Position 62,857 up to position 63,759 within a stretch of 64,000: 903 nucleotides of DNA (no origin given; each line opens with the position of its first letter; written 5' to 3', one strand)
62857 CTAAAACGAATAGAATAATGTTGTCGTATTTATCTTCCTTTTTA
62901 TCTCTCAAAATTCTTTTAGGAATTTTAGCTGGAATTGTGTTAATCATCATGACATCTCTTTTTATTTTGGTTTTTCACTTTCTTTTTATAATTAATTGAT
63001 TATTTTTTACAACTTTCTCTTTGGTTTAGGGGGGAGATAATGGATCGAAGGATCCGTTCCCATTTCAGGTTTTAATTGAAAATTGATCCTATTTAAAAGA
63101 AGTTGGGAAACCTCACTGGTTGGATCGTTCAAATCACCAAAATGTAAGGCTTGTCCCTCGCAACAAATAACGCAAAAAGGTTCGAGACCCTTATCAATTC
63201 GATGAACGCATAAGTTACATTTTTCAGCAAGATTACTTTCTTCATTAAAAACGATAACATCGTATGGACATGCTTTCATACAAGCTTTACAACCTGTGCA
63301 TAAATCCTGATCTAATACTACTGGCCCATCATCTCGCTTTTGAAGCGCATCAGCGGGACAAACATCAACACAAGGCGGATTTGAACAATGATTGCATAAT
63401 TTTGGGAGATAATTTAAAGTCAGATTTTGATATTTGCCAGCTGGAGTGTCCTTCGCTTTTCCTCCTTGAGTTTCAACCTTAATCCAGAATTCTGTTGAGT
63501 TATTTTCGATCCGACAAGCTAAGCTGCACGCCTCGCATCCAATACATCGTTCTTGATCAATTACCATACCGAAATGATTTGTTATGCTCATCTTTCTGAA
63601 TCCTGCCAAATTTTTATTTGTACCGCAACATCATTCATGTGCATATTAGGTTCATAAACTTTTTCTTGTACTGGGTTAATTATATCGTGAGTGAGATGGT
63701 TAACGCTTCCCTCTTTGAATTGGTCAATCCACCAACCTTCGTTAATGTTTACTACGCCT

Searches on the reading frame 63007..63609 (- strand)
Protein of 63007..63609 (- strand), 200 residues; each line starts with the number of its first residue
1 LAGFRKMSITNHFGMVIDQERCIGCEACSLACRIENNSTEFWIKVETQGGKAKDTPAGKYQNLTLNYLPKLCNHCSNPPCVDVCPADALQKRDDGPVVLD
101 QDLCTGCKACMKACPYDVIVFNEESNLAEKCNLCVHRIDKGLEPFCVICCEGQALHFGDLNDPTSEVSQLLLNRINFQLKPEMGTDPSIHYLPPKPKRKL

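Call 72: search_protein_families(library=pfam, proteins=[window:63007-63609:-], max_evalue=0.00001)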
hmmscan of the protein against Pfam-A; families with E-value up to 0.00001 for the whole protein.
window:63007-63609:- (200 aa): 9 families
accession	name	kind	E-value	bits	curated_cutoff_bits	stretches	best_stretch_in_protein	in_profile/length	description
PF13247.11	Fer4_11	-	2.1e-29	102.1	26.2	1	65-159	3-99/100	4Fe-4S dicluster domain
PF00037.32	Fer4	-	5.7e-14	51.7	21.1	1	97-119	1-23/24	4Fe-4S binding domain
PF12797.12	Fer4_2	-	8.8e-13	47.7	24.5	1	96-116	2-22/22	4Fe-4S binding domain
PF12837.12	Fer4_6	-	1e-11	44.6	25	1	100-119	5-24/24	4Fe-4S binding domain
PF12838.12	Fer4_7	-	3.5e-11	43.8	27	1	21-88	1-52/52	4Fe-4S dicluster domain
PF13187.11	Fer4_9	-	1.5e-09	38.1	27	1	72-119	2-52/52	4Fe-4S dicluster domain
PF13237.11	Fer4_10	-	1.2e-08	35.2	25.5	0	15-85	2-53/53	4Fe-4S dicluster domain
PF25160.1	LdpA_Fe-S-bd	-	6.7e-08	32.6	27.6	1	75-120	5-44/49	LdpA Fe-S cluster-binding domain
PF14697.11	Fer4_21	-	2.2e-07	31.3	35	0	72-119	8-57/59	4Fe-4S dicluster domain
